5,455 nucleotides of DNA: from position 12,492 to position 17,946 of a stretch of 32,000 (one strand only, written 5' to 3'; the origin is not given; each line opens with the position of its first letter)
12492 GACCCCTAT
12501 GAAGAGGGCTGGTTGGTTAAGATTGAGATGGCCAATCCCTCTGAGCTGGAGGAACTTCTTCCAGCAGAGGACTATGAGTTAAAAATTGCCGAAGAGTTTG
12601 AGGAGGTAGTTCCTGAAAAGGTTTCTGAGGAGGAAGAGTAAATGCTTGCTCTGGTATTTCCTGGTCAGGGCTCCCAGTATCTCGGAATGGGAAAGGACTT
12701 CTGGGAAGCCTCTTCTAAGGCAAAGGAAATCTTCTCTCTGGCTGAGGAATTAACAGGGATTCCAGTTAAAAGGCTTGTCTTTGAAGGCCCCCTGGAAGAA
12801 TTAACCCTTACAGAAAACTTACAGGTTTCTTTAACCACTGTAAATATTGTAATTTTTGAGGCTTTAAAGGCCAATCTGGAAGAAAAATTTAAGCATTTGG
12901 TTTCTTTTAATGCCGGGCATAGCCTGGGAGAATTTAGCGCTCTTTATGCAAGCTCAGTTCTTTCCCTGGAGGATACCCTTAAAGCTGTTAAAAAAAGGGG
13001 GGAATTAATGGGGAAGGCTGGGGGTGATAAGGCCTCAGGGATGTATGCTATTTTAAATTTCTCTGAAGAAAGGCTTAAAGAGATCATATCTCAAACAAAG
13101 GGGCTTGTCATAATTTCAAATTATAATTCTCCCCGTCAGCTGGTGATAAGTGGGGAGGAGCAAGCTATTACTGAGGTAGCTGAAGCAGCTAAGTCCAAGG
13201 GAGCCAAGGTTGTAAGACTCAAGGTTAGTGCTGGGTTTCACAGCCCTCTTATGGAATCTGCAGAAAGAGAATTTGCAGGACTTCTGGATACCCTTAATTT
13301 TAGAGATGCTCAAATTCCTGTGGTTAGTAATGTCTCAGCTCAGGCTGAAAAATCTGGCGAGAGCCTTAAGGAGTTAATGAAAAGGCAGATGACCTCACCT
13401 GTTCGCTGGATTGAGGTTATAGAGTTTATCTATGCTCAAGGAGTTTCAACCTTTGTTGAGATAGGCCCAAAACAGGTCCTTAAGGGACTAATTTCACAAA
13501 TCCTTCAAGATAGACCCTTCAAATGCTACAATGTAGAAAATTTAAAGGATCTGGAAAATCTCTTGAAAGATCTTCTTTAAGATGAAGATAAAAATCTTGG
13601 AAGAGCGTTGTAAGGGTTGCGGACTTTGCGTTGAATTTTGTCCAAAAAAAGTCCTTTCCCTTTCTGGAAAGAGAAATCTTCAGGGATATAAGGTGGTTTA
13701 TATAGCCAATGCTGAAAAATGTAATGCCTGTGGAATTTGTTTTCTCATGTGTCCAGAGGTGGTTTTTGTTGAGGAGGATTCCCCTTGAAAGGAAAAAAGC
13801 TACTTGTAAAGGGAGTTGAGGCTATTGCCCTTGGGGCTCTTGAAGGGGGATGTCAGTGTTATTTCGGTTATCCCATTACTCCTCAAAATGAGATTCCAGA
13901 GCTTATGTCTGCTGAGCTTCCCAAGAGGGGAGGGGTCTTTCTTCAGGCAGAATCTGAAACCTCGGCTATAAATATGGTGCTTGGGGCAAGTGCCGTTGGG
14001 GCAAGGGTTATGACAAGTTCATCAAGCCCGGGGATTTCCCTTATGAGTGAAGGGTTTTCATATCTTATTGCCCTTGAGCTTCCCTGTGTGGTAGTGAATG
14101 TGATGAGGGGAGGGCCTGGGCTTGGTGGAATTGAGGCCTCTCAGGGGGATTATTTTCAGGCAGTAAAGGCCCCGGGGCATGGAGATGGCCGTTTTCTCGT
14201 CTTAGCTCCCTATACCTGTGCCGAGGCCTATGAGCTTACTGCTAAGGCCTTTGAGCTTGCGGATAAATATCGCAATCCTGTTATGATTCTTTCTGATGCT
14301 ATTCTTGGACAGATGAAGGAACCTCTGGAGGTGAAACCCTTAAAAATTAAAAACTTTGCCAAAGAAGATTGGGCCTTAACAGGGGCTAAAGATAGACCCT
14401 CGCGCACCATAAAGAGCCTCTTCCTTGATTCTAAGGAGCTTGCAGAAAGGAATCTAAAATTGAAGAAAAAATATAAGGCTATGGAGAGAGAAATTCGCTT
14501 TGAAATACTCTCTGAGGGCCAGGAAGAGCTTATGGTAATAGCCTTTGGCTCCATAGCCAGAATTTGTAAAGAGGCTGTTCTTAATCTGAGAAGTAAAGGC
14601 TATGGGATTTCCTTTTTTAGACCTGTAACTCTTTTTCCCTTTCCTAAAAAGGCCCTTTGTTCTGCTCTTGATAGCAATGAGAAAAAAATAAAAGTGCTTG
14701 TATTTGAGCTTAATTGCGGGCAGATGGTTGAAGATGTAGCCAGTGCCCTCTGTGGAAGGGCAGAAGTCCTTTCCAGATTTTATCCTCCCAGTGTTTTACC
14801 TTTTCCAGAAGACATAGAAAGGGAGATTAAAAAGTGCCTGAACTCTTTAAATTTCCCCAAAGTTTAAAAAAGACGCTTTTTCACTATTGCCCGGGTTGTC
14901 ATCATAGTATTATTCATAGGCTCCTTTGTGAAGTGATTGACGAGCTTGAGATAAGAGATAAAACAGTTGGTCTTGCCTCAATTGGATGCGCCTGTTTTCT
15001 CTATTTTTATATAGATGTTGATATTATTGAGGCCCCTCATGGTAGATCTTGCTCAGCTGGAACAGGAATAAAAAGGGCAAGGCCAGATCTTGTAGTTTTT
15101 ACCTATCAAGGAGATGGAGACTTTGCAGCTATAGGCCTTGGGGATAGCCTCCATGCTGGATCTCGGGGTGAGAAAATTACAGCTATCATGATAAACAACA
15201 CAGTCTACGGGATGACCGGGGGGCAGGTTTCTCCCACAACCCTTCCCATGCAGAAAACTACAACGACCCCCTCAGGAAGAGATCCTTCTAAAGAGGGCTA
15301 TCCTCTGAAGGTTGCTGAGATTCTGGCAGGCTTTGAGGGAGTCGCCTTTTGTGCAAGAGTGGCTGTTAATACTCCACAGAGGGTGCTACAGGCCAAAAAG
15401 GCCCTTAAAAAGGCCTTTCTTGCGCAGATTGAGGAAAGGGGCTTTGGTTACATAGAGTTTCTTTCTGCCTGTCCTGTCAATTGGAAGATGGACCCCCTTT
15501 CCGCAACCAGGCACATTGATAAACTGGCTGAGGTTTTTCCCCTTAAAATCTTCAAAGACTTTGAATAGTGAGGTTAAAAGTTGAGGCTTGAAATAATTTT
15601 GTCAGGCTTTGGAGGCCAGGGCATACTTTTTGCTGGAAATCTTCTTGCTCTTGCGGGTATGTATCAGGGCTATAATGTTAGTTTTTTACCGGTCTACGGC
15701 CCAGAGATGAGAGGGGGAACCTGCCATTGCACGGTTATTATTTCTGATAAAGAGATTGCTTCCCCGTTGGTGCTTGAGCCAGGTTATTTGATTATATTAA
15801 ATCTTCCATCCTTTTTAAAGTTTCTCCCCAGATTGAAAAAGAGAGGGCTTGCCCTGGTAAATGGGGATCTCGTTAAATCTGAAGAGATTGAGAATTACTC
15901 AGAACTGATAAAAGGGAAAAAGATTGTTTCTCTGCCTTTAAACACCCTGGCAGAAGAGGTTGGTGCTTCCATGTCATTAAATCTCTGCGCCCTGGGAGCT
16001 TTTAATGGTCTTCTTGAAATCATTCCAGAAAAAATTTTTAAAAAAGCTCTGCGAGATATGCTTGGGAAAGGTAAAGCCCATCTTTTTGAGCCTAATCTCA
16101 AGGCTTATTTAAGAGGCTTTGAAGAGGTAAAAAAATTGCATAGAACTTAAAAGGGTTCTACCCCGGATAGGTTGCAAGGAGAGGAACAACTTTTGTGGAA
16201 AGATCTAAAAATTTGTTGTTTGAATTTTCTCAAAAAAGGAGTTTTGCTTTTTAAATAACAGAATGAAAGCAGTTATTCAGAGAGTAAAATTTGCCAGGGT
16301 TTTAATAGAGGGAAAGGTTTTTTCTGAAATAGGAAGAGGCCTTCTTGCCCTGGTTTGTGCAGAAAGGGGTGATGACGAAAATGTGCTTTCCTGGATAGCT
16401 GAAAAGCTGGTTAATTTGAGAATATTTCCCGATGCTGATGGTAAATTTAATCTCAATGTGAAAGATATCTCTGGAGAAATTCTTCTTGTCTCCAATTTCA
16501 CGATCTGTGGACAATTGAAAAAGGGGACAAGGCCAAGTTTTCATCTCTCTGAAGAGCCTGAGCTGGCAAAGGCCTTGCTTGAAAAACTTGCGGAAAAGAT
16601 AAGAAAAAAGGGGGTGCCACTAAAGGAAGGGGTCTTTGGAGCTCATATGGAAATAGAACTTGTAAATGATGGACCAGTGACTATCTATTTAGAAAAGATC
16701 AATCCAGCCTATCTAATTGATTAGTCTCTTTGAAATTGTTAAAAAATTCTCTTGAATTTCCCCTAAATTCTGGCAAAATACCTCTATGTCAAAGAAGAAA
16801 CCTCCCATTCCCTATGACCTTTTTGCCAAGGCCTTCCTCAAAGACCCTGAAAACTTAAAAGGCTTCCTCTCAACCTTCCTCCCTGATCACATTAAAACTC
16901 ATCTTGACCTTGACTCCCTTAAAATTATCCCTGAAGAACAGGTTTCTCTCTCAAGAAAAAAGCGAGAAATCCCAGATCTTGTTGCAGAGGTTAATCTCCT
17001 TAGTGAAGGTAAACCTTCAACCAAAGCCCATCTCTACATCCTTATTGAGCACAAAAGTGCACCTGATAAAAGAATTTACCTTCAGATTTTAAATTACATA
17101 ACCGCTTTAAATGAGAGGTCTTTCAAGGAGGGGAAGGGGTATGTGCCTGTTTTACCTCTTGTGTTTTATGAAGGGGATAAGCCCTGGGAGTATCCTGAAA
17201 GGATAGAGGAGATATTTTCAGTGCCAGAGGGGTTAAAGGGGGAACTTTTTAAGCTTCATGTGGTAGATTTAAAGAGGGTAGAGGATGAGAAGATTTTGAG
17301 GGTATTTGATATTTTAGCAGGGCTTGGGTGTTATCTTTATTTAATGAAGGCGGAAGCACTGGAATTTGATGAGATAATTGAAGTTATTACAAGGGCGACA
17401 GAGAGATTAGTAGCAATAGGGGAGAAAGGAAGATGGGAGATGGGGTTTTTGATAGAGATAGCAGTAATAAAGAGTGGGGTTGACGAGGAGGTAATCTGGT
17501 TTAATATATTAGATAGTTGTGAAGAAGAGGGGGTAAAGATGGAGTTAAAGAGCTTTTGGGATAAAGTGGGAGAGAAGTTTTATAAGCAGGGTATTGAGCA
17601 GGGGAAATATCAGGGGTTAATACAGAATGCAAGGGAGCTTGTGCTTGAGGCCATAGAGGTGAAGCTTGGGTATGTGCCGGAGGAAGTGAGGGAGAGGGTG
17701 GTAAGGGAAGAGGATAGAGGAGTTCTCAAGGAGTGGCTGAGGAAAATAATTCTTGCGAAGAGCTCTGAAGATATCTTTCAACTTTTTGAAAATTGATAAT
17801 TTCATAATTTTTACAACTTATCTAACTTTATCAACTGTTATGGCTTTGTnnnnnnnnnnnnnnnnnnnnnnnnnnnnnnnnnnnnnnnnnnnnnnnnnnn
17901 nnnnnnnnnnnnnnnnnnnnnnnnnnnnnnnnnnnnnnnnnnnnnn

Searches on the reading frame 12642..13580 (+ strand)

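Call 16: search_protein_families(library=pfam, proteins=[window:12642-13580:+], max_evalue=0.001)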
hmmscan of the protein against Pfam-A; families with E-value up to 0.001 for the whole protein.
window:12642-13580:+ (312 aa): 1 family
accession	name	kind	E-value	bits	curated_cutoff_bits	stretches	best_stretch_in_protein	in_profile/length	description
PF00698.26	Acyl_transf_1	-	6.7e-37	128.1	32.7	1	5-289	3-280/319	Acyl transferase domain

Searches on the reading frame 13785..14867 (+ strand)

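Call 16: search_protein_families(library=pfam, proteins=[window:13785-14867:+], max_evalue=0.001)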
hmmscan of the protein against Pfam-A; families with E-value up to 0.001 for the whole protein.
window:13785-14867:+ (360 aa): 2 families
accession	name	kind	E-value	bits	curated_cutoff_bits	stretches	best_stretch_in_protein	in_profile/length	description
PF01855.24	POR_N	-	6.5e-47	160.6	27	1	17-218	2-203/231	Pyruvate flavodoxin/ferredoxin oxidoreductase, thiamine diP-bdg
PF17147.9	PFOR_II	-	3.7e-15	56.6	27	1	248-326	2-83/102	Pyruvate:ferredoxin oxidoreductase core domain II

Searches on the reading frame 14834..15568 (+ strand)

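Call 16: search_protein_families(library=pfam, proteins=[window:14834-15568:+], max_evalue=0.001)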
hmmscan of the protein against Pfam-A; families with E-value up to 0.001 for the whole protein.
window:14834-15568:+ (244 aa): 1 family
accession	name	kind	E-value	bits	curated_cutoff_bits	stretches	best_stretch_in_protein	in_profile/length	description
PF02775.26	TPP_enzyme_C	-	2e-19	70.3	21.9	1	67-208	28-150/151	Thiamine pyrophosphate enzyme, C-terminal TPP binding domain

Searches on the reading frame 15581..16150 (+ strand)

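Call 16: search_protein_families(library=pfam, proteins=[window:15581-16150:+], max_evalue=0.001)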
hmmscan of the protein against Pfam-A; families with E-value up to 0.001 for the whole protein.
window:15581-16150:+ (189 aa): 1 family
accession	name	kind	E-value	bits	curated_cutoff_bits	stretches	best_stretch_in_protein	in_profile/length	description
PF01558.24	POR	-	2e-34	119.7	27.4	1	11-181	1-173/173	Pyruvate ferredoxin/flavodoxin oxidoreductase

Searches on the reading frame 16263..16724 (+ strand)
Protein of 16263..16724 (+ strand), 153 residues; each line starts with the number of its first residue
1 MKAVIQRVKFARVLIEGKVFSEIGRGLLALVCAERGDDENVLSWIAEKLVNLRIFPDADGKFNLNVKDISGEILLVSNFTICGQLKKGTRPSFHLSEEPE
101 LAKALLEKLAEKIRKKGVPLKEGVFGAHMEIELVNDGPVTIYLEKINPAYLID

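Call 16: search_protein_families(library=pfam, proteins=[window:16263-16724:+], max_evalue=0.001)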
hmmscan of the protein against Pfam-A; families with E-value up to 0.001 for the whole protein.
window:16263-16724:+ (153 aa): 1 family
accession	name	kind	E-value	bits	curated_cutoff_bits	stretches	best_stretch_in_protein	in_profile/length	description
PF02580.21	Tyr_Deacylase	-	2.7e-51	174.1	25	1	2-144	1-144/144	D-Tyr-tRNA(Tyr) deacylase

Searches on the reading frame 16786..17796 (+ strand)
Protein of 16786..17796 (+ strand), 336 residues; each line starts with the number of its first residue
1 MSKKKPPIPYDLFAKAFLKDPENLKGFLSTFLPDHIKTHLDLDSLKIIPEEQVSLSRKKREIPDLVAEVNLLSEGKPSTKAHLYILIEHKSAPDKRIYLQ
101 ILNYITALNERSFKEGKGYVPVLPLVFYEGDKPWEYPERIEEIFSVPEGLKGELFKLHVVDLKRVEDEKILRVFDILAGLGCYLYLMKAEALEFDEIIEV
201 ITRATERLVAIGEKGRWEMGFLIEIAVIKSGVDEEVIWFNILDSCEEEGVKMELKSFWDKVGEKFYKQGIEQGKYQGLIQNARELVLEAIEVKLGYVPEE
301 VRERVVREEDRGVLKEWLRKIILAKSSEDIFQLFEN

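Call 16: search_protein_families(library=pfam, proteins=[window:16786-17796:+], max_evalue=0.001)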
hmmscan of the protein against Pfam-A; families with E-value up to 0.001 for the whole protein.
window:16786-17796:+ (336 aa): 1 family
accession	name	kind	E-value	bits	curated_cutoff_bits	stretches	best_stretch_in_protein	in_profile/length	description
PF04754.18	Transposase_31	-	2e-28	99.8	21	1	9-180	2-170/203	Putative transposase, YhgA-like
